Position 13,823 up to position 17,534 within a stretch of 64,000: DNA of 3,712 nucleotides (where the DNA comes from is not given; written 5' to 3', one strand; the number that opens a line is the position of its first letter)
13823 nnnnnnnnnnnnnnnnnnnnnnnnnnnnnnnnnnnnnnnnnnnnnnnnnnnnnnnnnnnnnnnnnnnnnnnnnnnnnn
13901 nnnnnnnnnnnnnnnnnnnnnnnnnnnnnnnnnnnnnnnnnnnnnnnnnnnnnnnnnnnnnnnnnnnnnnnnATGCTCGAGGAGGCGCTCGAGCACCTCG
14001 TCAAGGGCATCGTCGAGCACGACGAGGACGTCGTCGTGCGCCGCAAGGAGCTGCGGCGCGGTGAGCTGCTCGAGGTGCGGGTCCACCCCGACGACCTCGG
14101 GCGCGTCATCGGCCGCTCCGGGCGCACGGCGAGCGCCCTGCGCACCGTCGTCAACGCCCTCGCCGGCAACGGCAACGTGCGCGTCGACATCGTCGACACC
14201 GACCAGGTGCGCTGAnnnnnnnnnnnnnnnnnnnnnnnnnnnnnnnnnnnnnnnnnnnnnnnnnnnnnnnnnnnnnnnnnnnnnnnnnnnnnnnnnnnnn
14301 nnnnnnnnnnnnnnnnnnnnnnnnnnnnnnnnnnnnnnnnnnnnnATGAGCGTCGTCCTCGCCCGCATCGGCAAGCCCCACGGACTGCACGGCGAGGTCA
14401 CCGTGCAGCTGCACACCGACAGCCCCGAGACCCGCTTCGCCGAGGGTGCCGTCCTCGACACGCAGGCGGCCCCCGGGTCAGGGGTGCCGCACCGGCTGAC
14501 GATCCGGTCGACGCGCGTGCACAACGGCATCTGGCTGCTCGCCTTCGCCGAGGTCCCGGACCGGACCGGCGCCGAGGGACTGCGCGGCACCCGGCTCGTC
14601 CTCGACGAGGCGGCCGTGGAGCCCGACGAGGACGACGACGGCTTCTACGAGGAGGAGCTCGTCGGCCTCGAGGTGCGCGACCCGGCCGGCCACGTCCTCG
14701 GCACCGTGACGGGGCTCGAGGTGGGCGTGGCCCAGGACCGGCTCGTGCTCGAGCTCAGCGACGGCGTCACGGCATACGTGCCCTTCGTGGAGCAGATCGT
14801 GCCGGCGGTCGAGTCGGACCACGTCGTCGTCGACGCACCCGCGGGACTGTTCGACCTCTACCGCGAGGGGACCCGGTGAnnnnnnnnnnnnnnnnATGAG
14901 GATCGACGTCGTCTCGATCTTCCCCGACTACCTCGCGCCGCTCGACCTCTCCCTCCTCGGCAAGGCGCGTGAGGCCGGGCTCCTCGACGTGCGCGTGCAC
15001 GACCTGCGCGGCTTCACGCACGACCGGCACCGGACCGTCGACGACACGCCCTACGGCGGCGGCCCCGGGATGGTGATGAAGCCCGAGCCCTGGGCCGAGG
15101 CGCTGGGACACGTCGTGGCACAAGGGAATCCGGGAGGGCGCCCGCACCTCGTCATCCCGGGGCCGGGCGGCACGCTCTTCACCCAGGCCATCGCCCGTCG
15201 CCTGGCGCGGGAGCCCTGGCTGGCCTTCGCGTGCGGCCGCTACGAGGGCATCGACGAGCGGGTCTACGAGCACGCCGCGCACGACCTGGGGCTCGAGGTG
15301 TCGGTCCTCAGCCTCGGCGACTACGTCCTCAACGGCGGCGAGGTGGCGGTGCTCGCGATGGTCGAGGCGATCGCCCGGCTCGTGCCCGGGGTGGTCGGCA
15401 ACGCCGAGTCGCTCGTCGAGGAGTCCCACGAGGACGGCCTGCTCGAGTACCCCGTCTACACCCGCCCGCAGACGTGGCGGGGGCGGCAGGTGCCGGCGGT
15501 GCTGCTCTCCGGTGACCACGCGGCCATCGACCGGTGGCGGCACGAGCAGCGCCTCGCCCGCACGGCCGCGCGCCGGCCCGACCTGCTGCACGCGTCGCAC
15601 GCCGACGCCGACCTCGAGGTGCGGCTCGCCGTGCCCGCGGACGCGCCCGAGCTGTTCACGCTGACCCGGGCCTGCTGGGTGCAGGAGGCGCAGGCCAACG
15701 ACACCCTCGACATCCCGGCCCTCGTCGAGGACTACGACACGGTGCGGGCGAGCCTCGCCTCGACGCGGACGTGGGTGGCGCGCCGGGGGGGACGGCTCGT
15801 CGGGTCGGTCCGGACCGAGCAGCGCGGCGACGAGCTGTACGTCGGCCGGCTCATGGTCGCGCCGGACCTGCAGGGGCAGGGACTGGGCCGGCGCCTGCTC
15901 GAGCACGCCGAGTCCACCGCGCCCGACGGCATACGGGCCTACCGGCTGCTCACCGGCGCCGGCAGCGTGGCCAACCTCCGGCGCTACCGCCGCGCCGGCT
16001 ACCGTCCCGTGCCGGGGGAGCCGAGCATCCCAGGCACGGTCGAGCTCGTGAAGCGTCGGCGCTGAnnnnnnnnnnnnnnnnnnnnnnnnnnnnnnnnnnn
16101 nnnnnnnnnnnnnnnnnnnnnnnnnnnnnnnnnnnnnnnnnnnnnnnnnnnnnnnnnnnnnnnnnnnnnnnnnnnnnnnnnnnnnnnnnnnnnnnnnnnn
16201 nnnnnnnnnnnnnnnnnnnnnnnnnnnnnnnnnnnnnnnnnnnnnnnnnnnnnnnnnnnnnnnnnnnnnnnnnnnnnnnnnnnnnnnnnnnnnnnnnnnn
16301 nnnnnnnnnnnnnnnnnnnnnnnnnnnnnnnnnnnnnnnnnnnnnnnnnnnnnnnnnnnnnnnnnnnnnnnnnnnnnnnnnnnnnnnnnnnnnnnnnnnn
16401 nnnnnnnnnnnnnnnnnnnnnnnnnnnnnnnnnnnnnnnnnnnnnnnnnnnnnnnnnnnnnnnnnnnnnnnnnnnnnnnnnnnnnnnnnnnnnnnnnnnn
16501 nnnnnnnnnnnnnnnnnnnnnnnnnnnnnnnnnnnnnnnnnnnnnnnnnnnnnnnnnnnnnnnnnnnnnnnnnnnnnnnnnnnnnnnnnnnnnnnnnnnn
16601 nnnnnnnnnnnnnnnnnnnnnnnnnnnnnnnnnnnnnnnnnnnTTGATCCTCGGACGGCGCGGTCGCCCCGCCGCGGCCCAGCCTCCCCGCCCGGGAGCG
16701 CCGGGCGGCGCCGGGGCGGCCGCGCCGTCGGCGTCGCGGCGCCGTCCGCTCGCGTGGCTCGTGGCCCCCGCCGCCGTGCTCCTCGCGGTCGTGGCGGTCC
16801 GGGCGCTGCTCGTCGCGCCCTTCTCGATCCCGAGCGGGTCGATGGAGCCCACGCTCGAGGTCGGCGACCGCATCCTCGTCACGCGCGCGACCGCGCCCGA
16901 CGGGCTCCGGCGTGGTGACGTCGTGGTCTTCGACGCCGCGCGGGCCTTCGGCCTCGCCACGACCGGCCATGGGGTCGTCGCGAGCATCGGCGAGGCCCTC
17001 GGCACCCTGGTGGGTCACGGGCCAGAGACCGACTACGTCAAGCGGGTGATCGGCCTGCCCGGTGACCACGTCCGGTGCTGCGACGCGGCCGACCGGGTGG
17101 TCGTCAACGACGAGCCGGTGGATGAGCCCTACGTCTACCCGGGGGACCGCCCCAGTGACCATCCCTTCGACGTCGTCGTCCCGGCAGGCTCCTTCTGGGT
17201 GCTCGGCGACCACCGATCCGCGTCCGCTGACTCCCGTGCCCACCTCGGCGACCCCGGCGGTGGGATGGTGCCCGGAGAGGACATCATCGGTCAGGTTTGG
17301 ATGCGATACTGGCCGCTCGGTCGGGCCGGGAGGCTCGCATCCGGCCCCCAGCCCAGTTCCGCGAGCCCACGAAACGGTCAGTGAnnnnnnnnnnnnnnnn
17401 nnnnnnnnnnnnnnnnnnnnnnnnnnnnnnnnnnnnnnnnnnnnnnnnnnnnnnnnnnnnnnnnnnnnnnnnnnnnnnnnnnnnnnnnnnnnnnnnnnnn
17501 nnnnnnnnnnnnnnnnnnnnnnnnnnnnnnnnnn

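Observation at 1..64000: Octamer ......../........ occurs about once per kb in both orientations and recruits rare codons (uptake-sequence-like signature)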

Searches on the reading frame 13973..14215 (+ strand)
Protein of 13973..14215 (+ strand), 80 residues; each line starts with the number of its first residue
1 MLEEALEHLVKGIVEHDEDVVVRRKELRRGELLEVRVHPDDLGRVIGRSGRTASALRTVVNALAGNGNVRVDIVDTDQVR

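Call 29: search_protein_families(library=pfam, proteins=[window:13973-14215:+])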
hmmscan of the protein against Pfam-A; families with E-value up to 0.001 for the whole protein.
window:13973-14215:+ (80 aa): 1 family
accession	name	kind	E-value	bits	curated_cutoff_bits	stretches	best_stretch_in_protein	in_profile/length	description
PF13083.13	KH_KhpA-B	-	3.8e-20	72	32.1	1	3-72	1-70/73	KhpA/KhpB, KH domain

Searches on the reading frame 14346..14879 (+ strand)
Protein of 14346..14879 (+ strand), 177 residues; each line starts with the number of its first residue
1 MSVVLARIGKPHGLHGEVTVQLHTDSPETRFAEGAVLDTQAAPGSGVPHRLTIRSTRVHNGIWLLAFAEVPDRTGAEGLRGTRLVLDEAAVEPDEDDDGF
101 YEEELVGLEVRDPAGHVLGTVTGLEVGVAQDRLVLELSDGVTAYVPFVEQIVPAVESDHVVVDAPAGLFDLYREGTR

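Call 29: search_protein_families(library=pfam, proteins=[window:14346-14879:+])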
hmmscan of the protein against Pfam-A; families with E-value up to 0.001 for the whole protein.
window:14346-14879:+ (177 aa): 3 families
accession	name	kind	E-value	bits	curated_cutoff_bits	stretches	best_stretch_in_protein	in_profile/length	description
PF01782.24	RimM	-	8.6e-20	71.2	23.5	1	5-89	2-83/84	RimM N-terminal domain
PF24986.1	PRC_RimM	-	1.1e-08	35.1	27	1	103-167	2-68/69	RimM PRC barrel domain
PF05239.21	PRC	-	0.00013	22.3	21.2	1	98-168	2-77/78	PRC-barrel domain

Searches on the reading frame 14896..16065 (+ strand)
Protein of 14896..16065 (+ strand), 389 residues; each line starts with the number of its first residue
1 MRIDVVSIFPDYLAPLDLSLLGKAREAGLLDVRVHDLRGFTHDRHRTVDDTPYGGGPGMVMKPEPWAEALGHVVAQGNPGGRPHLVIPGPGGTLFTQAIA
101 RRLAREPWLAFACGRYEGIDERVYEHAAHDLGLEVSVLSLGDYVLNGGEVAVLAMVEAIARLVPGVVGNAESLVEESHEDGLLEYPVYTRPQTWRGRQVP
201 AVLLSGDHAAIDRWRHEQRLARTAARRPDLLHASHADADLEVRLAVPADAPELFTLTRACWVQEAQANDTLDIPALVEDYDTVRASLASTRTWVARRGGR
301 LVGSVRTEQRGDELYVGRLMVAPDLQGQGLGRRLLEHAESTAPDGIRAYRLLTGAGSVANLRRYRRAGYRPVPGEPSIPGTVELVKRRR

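Call 14: search_protein_families(library=pfam, proteins=[window:14896-16065:+])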
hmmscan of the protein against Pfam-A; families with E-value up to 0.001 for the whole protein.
window:14896-16065:+ (389 aa): 5 families
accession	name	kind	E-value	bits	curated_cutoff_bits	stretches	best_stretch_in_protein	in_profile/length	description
PF01746.26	tRNA_m1G_MT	-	4.3e-60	203.2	27.3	1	22-228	2-195/195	tRNA (Guanine-1)-methyltransferase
PF13508.13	Acetyltransf_7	-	3.8e-13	50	27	1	290-370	3-83/84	Acetyltransferase (GNAT) domain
PF00583.31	Acetyltransf_1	-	2e-12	47.8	20.7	1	285-369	28-116/116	Acetyltransferase (GNAT) family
PF13673.13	Acetyltransf_10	-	4.9e-11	43.2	23.6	1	288-375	29-112/128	Acetyltransferase (GNAT) domain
PF13527.13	Acetyltransf_9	-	6.6e-05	23.4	25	1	241-371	1-126/127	Acetyltransferase (GNAT) domain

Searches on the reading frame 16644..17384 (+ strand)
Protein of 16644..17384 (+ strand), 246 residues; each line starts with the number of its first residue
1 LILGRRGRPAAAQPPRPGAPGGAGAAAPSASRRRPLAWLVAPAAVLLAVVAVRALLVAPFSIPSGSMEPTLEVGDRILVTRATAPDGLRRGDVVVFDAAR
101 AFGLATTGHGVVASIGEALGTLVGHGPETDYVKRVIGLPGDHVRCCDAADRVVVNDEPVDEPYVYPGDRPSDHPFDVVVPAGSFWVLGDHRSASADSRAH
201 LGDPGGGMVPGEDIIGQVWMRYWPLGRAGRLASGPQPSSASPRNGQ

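Call 36: search_protein_families(library=pfam, proteins=[window:16644-17384:+])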
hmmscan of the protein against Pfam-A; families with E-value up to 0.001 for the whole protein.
window:16644-17384:+ (246 aa): 1 family
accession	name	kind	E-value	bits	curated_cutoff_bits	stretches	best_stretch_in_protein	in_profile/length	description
PF10502.14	Peptidase_S26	-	1.1e-39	136.5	22.9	1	38-223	4-168/168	Signal peptidase, peptidase S26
